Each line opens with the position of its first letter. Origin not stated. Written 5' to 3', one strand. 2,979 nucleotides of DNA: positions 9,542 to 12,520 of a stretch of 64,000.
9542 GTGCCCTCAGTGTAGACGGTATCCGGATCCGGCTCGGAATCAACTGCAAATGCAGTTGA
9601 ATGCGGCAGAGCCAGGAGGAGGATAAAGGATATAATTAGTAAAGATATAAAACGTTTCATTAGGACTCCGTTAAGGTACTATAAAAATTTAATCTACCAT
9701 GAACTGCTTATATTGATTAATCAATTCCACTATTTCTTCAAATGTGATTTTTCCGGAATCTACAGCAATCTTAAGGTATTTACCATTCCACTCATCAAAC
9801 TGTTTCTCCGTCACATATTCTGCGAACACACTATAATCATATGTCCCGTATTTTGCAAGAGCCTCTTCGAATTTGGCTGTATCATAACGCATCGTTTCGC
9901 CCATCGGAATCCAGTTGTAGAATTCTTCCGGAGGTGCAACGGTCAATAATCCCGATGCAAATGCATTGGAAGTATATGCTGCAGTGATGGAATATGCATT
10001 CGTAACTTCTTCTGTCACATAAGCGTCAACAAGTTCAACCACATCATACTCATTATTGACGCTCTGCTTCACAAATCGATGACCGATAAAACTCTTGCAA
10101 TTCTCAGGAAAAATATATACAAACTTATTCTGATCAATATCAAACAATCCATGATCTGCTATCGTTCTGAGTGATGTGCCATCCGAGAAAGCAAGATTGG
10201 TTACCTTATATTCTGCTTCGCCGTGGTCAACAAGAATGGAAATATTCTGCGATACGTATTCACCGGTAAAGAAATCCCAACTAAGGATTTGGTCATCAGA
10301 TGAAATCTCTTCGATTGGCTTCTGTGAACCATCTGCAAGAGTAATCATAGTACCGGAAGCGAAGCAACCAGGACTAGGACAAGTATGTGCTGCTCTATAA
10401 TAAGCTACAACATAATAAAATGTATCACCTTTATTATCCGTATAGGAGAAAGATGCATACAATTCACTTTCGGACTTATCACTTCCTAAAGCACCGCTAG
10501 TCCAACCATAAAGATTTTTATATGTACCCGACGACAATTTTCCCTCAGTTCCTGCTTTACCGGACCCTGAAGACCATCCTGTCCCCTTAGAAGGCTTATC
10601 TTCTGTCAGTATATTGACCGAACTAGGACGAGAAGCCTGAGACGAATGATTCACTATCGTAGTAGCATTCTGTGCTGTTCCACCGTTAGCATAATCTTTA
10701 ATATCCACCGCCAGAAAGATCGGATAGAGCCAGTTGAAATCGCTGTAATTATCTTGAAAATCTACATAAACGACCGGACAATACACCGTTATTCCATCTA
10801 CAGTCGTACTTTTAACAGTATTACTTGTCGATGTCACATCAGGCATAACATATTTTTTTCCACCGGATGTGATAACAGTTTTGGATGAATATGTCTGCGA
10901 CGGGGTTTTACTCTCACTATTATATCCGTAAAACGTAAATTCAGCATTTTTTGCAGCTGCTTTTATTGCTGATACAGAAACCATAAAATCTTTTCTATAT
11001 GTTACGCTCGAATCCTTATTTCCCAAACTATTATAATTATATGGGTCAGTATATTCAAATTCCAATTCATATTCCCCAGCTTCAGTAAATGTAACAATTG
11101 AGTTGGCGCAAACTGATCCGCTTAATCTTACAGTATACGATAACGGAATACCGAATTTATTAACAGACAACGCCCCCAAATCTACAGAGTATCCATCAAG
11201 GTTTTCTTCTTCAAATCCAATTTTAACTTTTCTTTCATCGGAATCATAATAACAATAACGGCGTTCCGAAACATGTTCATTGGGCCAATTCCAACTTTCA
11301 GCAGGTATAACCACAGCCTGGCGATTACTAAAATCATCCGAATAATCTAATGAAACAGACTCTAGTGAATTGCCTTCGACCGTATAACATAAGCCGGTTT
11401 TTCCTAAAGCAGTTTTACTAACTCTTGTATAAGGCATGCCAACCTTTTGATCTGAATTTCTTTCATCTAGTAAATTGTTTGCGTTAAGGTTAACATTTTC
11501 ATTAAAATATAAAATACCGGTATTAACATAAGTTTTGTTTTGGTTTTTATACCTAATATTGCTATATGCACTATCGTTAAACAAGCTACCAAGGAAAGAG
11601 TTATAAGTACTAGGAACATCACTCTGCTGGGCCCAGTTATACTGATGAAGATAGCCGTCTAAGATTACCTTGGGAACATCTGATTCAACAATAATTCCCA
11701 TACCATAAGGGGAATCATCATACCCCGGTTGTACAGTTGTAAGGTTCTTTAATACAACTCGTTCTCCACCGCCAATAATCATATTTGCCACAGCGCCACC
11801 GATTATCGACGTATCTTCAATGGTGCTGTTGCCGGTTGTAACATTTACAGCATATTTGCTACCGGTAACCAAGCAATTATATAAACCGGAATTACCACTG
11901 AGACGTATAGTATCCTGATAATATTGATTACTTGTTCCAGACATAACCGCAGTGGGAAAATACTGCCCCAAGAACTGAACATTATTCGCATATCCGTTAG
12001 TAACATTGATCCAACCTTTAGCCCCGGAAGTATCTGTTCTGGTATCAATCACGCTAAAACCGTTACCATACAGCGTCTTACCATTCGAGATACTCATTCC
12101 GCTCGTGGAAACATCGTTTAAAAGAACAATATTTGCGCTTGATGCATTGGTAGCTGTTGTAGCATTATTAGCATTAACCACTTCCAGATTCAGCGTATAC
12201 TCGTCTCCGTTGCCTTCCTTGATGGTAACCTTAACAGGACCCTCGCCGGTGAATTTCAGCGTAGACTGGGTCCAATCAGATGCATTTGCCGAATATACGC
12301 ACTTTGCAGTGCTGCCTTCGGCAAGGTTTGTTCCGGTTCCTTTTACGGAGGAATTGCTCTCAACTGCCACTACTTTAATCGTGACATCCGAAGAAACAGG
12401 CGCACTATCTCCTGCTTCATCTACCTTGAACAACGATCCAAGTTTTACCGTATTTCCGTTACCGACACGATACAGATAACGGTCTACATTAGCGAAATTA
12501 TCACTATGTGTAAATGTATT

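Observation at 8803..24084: Candidate new surface system: two anchorless giant modular exoproteins, an acidic micro-ORF and an LRR membrane protein as one transcription unit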

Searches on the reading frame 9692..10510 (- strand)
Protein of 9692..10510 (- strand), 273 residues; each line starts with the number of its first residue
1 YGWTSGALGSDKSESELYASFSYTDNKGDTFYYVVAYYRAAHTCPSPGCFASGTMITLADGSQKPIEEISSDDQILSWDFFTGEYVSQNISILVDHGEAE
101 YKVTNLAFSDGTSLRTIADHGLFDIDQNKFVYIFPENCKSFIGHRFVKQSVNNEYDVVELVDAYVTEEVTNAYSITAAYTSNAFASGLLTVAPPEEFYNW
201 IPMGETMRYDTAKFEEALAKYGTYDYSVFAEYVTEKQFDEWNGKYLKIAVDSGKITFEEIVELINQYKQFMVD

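Call 18: find_homologous_proteins(query=window:9692-10510:-, max_evalue=0.001)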
Query window:9692-10510:- (273 aa): 24 proteins with E <= 0.001 among 501 candidates.
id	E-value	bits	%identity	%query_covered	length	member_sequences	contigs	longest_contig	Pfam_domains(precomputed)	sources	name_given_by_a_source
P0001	2.4e-108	380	77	79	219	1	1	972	-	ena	-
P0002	3.4e-88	314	53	99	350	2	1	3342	PF01079.26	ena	-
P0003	1.4e-85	305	52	99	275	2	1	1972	PF05203.22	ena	-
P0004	7.3e-83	296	51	99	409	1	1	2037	PF01079.26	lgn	-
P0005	8.6e-82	293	62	79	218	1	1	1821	-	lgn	-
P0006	2.8e-79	285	57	82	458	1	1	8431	PF09479.17,PF01079.26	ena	-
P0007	3.6e-79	284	48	98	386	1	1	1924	-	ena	-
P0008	3.0e-78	281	59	81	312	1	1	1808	-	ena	-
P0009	3.4e-76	275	56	82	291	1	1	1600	PF01079.26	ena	-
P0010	9.0e-75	270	53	82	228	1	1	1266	PF01079.26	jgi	-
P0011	1.2e-63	233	73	52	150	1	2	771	-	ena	-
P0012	1.1e-60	224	62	59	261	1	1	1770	-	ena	-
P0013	2.1e-60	223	56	64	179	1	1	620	-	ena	-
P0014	1.6e-56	210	58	63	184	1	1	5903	-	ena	-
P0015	8.5e-54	201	59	60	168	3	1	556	-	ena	-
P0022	9.2e-35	139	36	82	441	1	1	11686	-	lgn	-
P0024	7.6e-34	136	33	99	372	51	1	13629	-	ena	-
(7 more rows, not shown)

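Call 19: find_encoding_contigs(protein=P0006, flank=10000, max_places=4)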
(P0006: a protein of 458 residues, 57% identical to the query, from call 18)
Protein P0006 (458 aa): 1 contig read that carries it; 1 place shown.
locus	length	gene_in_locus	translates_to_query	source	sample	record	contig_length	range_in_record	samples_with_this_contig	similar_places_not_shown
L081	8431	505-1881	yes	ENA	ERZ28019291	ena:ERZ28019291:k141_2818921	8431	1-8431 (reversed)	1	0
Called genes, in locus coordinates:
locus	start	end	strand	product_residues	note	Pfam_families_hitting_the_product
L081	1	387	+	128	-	?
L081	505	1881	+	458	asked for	PF09479:Flg_new, PF01079:Hint (weak)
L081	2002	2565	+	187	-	-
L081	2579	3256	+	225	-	-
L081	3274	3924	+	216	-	-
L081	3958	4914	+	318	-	-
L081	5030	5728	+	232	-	PF09335:VTT_dom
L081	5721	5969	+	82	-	-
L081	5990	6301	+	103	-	PF01906:YbjQ_1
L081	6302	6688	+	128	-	PF10990:DUF2809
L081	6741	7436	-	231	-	-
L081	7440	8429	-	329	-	?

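Call 20: find_encoding_contigs(protein=P0024, flank=10000, max_places=4)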
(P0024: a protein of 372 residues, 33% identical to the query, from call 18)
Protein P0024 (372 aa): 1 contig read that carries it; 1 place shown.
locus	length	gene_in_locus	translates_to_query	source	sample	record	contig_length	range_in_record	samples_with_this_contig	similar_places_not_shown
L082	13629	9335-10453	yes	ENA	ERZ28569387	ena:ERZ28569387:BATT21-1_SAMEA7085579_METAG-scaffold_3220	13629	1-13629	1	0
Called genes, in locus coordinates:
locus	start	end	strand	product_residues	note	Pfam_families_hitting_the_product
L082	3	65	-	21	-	?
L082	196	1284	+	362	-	PF01266:DAO (faint), PF01593:Amino_oxidase (faint), PF03486:HI0933_like, PF22780:HI0933_like_1st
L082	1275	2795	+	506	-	PF28550:DUF8436 (weak), PF01494:FAD_binding_3 (faint), PF03486:HI0933_like (weak), PF21688:FAD-depend_C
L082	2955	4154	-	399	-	PF01467:CTP_transf_like (faint), PF05636:HIGH_NTase1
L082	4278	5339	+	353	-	PF01515:PTA_PTB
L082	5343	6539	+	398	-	PF00871:Acetate_kinase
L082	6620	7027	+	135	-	PF02620:YceD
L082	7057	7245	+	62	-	PF01783:Ribosomal_L32p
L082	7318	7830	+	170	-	PF01613:Flavin_Reduct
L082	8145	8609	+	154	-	-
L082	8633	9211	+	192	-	-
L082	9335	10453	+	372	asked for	-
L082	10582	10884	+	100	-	PF02583:Trns_repr_metal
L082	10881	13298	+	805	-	PF00403:HMA, PF00122:E1-E2_ATPase, PF00702:Hydrolase, PF08282:Hydrolase_3, PF00403:HMA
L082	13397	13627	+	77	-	?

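Call 21: find_encoding_contigs(protein=P0022, flank=10000, max_places=4)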
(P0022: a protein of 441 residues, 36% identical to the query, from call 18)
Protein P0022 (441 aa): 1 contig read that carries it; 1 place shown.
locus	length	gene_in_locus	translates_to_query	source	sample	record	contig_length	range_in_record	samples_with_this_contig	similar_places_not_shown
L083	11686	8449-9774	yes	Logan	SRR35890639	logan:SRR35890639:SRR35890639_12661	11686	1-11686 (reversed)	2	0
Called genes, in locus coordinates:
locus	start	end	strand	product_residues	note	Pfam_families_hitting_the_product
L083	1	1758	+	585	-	?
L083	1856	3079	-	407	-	PF13173:AAA_14, PF13635:DUF4143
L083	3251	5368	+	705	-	-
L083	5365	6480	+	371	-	PF23343:REP_ORF2-G2P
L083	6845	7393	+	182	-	-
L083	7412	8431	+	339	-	-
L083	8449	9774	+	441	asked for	-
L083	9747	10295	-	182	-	-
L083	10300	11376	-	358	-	PF14058:PcfK (weak), PF01624:MutS_I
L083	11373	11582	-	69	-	-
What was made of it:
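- The three Hint+tail proteins sampled from the Hint side had no LRR neighbour (calls 19-21).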

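Call 47: search_solved_structures(query=A4, max_evalue=1, show_alignments=2)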
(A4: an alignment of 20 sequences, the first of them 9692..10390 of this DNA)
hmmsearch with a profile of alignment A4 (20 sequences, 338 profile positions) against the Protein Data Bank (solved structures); distinct sequences matched with E-value up to 1: 17.
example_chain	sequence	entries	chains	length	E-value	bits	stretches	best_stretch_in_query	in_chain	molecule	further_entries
6y75_A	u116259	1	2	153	5e-06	29.2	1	114-254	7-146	NAD(P)(+)--arginine ADP-ribosyltransferase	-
6y75_B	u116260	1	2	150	5.1e-06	29.2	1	114-254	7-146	NAD(P)(+)--arginine ADP-ribosyltransferase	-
6tmm_AAA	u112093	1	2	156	5.1e-06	29.2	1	114-254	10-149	NAD(P)(+)--arginine ADP-ribosyltransferase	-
6tmm_BBB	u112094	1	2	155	5.2e-06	29.1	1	114-254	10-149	NAD(P)(+)--arginine ADP-ribosyltransferase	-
6g6o_A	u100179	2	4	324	3.7e-05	26.3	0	124-178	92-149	Ika8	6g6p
8w20_A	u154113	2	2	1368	0.00015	24.3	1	111-191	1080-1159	Intein C-terminal splicing domain-containing protein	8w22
6td6_B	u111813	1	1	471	0.0002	23.9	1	100-203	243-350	Protein hedgehog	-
1at0_A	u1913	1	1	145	0.00045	22.8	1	113-203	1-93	17-HEDGEHOG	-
6tyy_A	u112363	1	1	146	0.001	21.6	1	113-203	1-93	Protein hedgehog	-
6g6q_A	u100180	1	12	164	0.0078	18.7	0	124-178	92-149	Ika4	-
1gpp_A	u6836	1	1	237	0.084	15.3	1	107-139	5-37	ENDONUCLEASE PI-SCEI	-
4j2j_A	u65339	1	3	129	0.13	14.7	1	114-141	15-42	Ataxin-1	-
9cop_A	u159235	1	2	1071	0.29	13.5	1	97-139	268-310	V-type proton ATPase catalytic subunit A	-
6mwy_A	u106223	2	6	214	0.33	13.3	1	98-140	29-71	Pre-mRNA-processing-splicing factor 8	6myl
2m41_B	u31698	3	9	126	0.33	13.3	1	114-141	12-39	Ataxin-1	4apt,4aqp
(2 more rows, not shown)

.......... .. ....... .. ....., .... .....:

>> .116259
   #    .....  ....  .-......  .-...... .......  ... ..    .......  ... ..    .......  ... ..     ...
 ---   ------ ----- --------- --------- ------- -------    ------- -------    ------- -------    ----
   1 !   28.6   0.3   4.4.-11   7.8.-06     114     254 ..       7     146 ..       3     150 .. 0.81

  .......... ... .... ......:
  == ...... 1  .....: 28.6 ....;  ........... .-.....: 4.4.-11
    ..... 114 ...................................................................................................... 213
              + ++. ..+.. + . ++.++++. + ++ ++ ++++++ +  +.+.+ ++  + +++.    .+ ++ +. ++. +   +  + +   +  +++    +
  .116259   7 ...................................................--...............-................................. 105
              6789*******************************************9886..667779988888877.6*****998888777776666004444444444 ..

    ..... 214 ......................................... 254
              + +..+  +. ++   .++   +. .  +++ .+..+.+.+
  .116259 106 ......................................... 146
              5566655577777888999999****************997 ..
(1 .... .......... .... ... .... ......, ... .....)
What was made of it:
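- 9938..10366 (-): Hint (BIL-type) autoprocessing domain of G2, aa 3148-3290. The predicted scissile bond is Gly3147|Cys3148. There is no C-terminal His-Asn. A family profile hits PDB 6y75 at E=5e-6 and Hedgehog 1at0 at 4.5e-4 (call 47).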

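Call 53: predict_structure(alignment_id=A4)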
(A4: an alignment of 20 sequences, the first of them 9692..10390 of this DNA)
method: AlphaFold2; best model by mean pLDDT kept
length: 233 residues; sequences in the alignment: 20
mean_pLDDT: 92.0   pTM: 0.88
mean pLDDT of the five models: 92.0, 90.7, 89.4, 89.2, 87.4
residues with pLDDT >= 90: 192; 70-90: 32; 50-70: 4; < 50: 5
segments of 3 or more residues with pLDDT < 50: 1-5
pLDDT, mean of each block of 10 residues (from residue 1): 57 97 97 95 95 93 98 96 96 96 97 90 98 94 97 82 89 95 97 93 93 93 86 67
secondary structure, 60 per line:
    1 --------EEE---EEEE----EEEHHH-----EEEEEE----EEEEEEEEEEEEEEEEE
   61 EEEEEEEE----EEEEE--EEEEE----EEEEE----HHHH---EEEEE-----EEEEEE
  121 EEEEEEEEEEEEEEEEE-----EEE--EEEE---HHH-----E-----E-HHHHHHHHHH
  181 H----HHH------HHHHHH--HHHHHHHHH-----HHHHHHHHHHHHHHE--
elements in order: E9-11 E15-18 E23-25 E34-39 E44-68 E73-77 E80-84 E89-93 H98-101 E105-109 E115-137 E143-145 E148-151 H171-181 H195-200 H203-211 H217-230
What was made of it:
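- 9938..10366 (-): AF2 pLDDT is 92 (call 53).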

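Call 55: fold_search(model_id=the predicted structure, library=pdb)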
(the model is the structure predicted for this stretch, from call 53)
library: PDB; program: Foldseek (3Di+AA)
matches with E <= 10: 469; with E <= 0.001: 65
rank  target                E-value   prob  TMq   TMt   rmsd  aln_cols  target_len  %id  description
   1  6y75_A                2.9e-09  1.00  0.55  0.82   3.4       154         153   20  BIL2 domain from T.thermophila BUBL1 locus (C1A-N143A) (released 2021-02-03)
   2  1mi8                  4.5e-09  1.00  0.53  0.83   2.6       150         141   17  2.0 Angstrom crystal structure of a DnaB intein from Synechocystis sp. PCC 6803 (released 2003-08-19)
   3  6y75_B                5.3e-09  1.00  0.55  0.83   3.4       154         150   21  BIL2 domain from T.thermophila BUBL1 locus (C1A-N143A) (released 2021-02-03)
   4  6frh_B                6.5e-09  1.00  0.52  0.79   3.5       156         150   17  Crystal structure of Ssp DnaB Mini-Intein variant M86 (released 2019-01-30)
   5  6fre                  1.3e-08  1.00  0.52  0.76   2.5       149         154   17  Crystal structure of G-1F/H73A mutant of Ssp DnaB Mini-Intein variant M86 (released 2019-01-30)
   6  4o1r                  1.5e-08  1.00  0.52  0.82   2.5       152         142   18  Crystal structure of NpuDnaB intein (released 2014-03-19)
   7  6frh_A                1.5e-08  1.00  0.52  0.74   3.1       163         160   18  Crystal structure of Ssp DnaB Mini-Intein variant M86 (released 2019-01-30)
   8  6frg                  2.0e-08  1.00  0.50  0.72   4.5       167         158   15  Crystal structure of G-1F mutant of Ssp DnaB Mini-Intein variant M86 (released 2019-01-30)
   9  6tmm_BBB              2.2e-08  1.00  0.54  0.80   3.5       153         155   21  BIL2 domain from T.thermophila BUBL1 locus (C1A-N143A) (released 2020-12-16)
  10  6tmm_AAA              2.2e-08  1.00  0.54  0.80   3.5       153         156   21  BIL2 domain from T.thermophila BUBL1 locus (C1A-N143A) (released 2020-12-16)
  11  6rpq                  2.4e-08  1.00  0.54  0.51   2.9       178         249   13  Crystal structure of PhoCDC21-1 intein (released 2019-08-14)
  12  5i0a                  2.6e-08  1.00  0.51  0.81   2.7       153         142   16  RecA mini intein in complex with cisplatin (released 2016-09-21)
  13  1at0                  3.6e-08  1.00  0.49  0.75   3.1       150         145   14  17-kDA fragment of hedgehog C-terminal autoprocessing domain (released 1997-11-12)
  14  2in9                  5.8e-08  1.00  0.50  0.81   2.6       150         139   15  crystal structure of Mtu recA intein, splicing domain (released 2007-05-01)
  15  3ifj_A                6.2e-08  1.00  0.50  0.81   2.6       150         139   16  Crystal structure of Mtu recA intein, splicing domain (released 2009-10-06)
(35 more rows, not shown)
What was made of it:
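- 9938..10366 (-): Foldseek TM to target is 0.75-0.83 for BIL2, mini-inteins, Hedgehog and the C. thermocellum BIL (call 55).
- On HINT superfamily: Foldseek E=3e-9 to 4e-8, TM to target 0.75-0.83, for BIL2, DnaB and RecA mini-inteins, Hedgehog 1at0 and the C. thermocellum BIL (calls 53, 55).
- Closest known: Bacterial intein-like. Same: BIL2 (6y75) is the best structural and profile match (calls 47, 55).
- Checked: Hint: pLDDT 92 (call 53); Foldseek matches BIL2, inteins and Hedgehog (call 55).
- Fold (calls 53, 55) and PDB profile hits (call 47).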

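Call 80: search_protein_representatives(alignment_id=A4)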
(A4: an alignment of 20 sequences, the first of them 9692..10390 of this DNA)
Query: 20 sequences, 338 profile positions. Proteins with E-value up to 0.001 (for the whole library): 6614; up to 1e-10: 3417; up to 1e-30: 1993. The best 150 are listed.
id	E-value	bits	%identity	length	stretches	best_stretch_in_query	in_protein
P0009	2.1e-131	454.6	-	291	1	56-337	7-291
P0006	2.2e-128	444.7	-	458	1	39-336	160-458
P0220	5.8e-126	436.7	-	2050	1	47-337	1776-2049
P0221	2.5e-123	428.1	-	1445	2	36-337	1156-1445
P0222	4.6e-123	427.2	-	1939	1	58-337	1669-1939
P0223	7.1e-123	426.5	-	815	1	22-337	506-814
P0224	1.2e-122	425.7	-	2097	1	46-337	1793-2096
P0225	2.2e-122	424.9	-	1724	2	41-337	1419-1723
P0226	7.7e-122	423.1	-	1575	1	46-336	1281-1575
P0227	1.6e-121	422.1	-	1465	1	47-336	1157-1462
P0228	3.2e-121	421.1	-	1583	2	51-337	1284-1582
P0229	3.6e-121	420.9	-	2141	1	21-337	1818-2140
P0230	4.9e-120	417.2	-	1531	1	51-336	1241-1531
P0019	1.1e-118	412.8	-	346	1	6-337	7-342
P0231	1.2e-118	412.6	-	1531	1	35-335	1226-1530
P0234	2.0e-117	408.7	-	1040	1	43-336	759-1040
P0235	2.8e-115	401.6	-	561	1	40-336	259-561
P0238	3.5e-112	391.4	-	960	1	22-335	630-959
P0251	3.2e-107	375.1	-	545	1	47-336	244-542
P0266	1.1e-104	366.7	-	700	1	73-336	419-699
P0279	3.1e-103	362.0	-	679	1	33-335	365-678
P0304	2.2e-101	355.9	-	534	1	94-336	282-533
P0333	1.2e-99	350.2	-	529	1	109-336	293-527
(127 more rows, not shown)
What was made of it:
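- On Hog (Hedgehog-type) domain: The architecture is analogous: a four-helix tail that is always terminal (calls 53, 80).
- Tried and rejected: The exhaustive profile search corrected this to 1,993 strong hits (calls 18, 80).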

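Call 87: search_protein_families(library=pfam, proteins=[P0220, P0223, P0234, P0235, P0238, P0251, P0266, P0279, P0304, P0333], max_evalue=0.001)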
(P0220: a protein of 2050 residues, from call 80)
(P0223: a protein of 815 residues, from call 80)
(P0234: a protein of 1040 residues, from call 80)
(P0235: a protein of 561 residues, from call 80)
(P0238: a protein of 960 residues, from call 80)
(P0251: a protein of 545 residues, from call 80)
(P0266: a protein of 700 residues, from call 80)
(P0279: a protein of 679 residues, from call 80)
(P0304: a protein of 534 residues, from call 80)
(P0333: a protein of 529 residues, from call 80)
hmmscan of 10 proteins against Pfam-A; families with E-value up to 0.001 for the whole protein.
P0220 (2050 aa): 2 families
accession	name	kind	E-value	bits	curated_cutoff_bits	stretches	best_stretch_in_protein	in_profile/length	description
PF12389.13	Peptidase_M73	-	6.7e-10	39.6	22.5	1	7-184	1-166/196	Camelysin metallo-endopeptidase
PF01079.26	Hint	-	1e-05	25.6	29.7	1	1820-1898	8-86/213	Hint module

P0223 (815 aa): 0 families

P0234 (1040 aa): 1 family
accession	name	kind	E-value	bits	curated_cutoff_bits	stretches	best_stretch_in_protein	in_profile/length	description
PF01079.26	Hint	-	4.5e-05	23.6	29.7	1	814-891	10-87/213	Hint module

P0235 (561 aa): 0 families

P0238 (960 aa): 1 family
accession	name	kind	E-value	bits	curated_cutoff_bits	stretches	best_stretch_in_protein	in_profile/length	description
PF00082.27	Peptidase_S8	-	8.5e-48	163.6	21.8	1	175-449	2-274/288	Subtilase family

P0251 (545 aa): 1 family
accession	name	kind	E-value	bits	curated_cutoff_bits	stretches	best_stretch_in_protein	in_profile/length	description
PF09479.16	Flg_new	-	2.9e-13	50.2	27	1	2-41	25-64/65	Listeria-Bacteroides repeat domain (List_Bact_rpt)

P0266 (700 aa): 1 family
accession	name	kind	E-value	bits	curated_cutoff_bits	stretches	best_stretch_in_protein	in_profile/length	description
PF00082.27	Peptidase_S8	-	6.2e-26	91.8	21.8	1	2-182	82-274/288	Subtilase family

P0279 (679 aa): 2 families
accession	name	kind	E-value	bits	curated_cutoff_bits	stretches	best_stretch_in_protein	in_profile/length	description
PF00082.27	Peptidase_S8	-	1.2e-25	90.9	21.8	1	14-162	108-276/288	Subtilase family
PF09479.16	Flg_new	-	5.4e-09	36.5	27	0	190-263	2-65/65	Listeria-Bacteroides repeat domain (List_Bact_rpt)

P0304 (534 aa): 1 family
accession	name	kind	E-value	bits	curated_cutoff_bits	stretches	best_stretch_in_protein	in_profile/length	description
PF01079.26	Hint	-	0.00078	19.5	29.7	0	298-375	8-85/213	Hint module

P0333 (529 aa): 1 family
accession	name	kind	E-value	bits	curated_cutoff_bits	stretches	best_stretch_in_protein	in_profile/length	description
PF09479.16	Flg_new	-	2.4e-06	28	27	1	40-104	1-54/65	Listeria-Bacteroides repeat domain (List_Bact_rpt)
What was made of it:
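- The module is always C-terminal, on subtilases, camelysin-like and Flg_new passengers (calls 80, 87). Hint+tail occurs on soluble-type enzymes such as subtilases and without LRR neighbours (calls 19-21, 87).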

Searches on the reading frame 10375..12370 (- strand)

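Call 91: search_solved_structures(query=window:10375-12370:-, max_evalue=1)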
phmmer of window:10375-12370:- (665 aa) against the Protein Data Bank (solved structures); distinct sequences matched with E-value up to 1: 0.
